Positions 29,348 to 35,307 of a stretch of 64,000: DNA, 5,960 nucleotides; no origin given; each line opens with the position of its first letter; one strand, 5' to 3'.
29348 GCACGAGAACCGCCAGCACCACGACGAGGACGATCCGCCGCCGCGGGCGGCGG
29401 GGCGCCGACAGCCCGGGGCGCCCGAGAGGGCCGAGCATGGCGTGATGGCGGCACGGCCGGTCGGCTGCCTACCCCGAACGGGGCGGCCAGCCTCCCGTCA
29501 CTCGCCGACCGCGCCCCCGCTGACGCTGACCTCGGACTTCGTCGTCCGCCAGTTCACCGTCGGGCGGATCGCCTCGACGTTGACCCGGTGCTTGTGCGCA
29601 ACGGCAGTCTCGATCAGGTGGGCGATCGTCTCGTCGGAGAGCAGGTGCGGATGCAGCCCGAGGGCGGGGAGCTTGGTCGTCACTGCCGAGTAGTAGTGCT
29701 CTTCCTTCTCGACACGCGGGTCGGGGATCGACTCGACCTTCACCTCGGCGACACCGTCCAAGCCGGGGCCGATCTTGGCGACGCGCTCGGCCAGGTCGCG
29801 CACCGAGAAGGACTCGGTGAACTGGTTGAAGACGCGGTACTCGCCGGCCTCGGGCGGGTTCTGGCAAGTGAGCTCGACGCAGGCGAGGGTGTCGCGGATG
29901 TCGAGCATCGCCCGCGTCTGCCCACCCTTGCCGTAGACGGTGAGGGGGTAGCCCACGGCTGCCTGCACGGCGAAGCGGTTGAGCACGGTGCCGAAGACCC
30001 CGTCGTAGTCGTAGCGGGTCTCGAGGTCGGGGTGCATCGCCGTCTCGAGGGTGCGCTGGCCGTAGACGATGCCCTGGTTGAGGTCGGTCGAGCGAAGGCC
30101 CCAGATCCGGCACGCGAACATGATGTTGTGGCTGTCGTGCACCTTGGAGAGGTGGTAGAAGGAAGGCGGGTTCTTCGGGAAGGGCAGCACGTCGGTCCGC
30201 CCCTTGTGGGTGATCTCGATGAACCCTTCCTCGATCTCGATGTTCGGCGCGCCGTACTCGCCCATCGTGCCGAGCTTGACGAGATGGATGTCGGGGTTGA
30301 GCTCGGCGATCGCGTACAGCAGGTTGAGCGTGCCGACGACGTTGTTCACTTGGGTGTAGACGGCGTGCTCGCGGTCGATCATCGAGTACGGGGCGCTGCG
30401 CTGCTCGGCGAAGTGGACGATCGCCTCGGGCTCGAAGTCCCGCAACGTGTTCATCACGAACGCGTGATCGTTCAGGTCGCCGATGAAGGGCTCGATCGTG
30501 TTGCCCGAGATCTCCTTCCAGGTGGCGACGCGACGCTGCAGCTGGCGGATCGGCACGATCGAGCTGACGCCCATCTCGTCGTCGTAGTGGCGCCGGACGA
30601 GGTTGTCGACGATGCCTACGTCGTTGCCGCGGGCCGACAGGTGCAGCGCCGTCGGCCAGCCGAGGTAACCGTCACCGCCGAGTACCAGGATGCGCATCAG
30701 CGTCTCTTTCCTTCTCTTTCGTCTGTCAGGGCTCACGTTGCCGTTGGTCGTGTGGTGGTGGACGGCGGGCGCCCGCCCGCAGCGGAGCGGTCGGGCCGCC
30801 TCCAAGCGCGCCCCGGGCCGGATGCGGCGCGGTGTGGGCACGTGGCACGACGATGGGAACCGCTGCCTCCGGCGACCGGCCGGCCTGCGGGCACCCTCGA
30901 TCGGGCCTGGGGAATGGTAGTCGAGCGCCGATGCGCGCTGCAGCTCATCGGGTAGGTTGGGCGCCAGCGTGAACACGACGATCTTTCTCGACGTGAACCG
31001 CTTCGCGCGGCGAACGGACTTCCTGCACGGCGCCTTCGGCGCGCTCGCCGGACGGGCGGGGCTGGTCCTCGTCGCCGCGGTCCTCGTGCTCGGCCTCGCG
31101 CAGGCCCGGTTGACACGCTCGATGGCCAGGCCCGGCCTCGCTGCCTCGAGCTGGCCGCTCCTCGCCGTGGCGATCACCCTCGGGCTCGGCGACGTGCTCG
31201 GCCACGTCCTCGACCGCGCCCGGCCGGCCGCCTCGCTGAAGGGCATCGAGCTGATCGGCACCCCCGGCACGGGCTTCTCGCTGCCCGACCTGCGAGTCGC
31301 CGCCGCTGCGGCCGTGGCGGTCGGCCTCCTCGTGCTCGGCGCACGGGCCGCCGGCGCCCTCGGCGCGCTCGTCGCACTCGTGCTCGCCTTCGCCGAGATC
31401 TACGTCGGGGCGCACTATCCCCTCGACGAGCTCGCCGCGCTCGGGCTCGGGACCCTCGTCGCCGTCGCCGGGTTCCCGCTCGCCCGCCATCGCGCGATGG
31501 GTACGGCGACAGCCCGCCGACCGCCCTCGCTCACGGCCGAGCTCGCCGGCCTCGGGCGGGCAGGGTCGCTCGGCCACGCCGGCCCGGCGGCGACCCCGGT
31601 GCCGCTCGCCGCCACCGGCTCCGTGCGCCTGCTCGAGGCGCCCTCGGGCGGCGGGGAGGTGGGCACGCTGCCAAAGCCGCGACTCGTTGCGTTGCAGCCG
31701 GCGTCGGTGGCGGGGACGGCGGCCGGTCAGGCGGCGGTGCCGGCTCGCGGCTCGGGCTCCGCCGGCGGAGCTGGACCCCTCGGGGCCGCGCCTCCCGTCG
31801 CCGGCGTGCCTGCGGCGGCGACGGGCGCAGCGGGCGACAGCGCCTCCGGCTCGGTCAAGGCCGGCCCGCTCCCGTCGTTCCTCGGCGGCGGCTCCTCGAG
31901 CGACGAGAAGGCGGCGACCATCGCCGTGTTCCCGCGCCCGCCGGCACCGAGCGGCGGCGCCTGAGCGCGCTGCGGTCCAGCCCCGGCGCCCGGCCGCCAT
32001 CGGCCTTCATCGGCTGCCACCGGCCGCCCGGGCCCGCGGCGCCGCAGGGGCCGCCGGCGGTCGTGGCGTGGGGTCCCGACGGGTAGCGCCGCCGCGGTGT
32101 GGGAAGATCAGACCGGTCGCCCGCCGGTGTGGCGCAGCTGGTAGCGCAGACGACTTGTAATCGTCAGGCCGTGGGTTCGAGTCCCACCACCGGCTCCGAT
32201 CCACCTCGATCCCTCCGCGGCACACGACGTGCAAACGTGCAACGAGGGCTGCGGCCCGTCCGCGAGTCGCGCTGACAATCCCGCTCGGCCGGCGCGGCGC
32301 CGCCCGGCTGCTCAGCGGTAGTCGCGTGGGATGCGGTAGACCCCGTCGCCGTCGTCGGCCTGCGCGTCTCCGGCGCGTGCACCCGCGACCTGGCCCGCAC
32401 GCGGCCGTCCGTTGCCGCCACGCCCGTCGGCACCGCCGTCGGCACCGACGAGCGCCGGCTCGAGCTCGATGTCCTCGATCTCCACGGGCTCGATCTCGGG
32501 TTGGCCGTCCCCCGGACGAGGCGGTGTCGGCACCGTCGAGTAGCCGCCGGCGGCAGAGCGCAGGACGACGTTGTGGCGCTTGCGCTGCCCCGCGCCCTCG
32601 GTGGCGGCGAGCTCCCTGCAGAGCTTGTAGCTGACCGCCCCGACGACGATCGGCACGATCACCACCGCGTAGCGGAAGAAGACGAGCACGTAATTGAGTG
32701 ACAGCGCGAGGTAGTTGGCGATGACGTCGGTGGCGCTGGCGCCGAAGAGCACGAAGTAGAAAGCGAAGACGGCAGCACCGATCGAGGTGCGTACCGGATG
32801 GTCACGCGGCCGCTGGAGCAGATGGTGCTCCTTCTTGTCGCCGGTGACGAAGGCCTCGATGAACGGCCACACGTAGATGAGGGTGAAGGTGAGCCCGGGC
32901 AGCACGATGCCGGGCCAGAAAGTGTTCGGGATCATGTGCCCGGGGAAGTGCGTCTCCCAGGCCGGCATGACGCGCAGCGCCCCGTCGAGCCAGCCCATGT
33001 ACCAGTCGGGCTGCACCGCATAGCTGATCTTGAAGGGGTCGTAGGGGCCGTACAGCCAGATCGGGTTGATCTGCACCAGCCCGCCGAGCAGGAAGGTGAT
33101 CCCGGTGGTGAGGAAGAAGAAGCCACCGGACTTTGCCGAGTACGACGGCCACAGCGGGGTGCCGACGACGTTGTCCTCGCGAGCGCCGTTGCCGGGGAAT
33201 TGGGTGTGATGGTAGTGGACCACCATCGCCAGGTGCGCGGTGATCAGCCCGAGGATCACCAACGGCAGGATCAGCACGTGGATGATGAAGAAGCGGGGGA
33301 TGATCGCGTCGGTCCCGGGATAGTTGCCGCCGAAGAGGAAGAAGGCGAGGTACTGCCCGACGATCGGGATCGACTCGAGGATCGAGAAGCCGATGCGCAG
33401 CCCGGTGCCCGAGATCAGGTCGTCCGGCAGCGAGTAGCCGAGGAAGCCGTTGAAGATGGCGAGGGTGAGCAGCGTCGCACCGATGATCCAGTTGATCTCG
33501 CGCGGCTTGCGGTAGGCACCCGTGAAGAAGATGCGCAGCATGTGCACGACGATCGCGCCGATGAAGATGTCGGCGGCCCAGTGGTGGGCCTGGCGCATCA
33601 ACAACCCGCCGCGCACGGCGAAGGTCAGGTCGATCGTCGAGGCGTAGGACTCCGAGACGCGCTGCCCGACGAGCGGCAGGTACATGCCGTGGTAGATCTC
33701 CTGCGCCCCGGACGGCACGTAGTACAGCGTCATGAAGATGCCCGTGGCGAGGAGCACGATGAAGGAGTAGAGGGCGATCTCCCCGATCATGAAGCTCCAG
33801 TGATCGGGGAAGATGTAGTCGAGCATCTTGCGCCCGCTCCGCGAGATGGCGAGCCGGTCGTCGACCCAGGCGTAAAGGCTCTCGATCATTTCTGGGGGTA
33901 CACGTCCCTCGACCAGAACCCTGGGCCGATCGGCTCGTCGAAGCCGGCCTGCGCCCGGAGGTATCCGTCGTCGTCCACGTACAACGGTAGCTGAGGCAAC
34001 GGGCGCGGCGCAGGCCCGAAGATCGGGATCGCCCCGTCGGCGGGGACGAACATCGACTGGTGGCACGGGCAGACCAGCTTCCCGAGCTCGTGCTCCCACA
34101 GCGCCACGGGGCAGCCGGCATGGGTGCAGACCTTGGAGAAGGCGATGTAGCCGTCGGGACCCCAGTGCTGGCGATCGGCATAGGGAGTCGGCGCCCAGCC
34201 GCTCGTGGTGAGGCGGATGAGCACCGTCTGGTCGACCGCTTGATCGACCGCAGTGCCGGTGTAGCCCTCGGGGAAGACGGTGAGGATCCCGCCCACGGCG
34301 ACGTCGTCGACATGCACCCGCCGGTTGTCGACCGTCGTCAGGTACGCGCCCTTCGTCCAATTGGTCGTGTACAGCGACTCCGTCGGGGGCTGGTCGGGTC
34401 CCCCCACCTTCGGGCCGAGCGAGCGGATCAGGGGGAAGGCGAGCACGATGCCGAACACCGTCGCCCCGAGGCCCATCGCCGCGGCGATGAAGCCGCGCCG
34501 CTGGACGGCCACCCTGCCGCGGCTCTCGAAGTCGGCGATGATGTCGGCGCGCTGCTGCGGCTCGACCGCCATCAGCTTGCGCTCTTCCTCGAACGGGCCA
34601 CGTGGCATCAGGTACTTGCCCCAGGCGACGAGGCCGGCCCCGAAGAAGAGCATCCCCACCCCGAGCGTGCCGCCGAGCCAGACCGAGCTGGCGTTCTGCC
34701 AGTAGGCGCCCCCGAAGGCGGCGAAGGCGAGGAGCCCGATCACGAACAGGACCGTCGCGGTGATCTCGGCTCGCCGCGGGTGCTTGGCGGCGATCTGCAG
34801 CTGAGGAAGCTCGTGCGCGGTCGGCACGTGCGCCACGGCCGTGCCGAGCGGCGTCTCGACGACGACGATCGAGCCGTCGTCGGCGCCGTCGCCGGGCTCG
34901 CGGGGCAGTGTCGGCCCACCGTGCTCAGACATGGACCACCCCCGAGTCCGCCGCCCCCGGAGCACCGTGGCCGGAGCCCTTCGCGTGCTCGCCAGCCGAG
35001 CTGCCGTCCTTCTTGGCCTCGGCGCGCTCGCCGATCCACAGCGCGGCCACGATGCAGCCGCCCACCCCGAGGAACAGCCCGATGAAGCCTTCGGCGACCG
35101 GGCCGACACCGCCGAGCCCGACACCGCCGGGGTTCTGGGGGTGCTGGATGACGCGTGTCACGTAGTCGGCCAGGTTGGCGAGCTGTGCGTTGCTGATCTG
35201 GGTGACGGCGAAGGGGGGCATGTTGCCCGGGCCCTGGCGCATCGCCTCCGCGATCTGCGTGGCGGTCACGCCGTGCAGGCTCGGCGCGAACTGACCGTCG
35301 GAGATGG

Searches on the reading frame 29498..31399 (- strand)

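Call 16: search_protein_families(library=pfam, proteins=[window:29498-31399:-], max_evalue=0.001)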
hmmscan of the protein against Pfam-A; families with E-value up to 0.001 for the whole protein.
window:29498-31399:- (633 aa): 3 families
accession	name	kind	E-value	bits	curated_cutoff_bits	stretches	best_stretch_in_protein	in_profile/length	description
PF01370.27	Epimerase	-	1.4e-17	64.4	20.9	1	237-525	1-238/240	NAD dependent epimerase/dehydratase family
PF16363.11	GDP_Man_Dehyd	-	8.3e-14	52.2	27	1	238-544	1-267/332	GDP-mannose 4,6 dehydratase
PF02719.21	Polysacc_synt_2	-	5.3e-05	23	20.2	0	300-365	54-116/293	Polysaccharide biosynthesis protein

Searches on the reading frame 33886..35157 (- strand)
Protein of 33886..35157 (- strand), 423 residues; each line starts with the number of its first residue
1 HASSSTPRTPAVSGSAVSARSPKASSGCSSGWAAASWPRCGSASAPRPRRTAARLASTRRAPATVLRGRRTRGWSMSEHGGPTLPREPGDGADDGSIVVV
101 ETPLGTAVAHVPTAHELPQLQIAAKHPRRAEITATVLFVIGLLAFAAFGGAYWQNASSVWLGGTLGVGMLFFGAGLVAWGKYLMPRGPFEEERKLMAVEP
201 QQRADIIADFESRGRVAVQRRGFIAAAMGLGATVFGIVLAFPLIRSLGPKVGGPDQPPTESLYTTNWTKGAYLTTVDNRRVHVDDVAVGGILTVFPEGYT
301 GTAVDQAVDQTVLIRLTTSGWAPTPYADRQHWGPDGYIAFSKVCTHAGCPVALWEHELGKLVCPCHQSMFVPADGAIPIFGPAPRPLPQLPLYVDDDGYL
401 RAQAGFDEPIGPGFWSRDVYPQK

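Call 16: search_protein_families(library=pfam, proteins=[window:33886-35157:-], max_evalue=0.001)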
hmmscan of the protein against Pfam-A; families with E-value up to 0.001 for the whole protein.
window:33886-35157:- (423 aa): 2 families
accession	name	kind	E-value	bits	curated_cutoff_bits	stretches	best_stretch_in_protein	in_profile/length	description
PF19297.4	QcrA_N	-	1.1e-10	41.8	27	1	133-271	55-210/222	QcrA subunit N-terminal region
PF00355.32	Rieske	-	9.2e-07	29.1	20.3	1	337-390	36-87/88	Rieske [2Fe-2S] domain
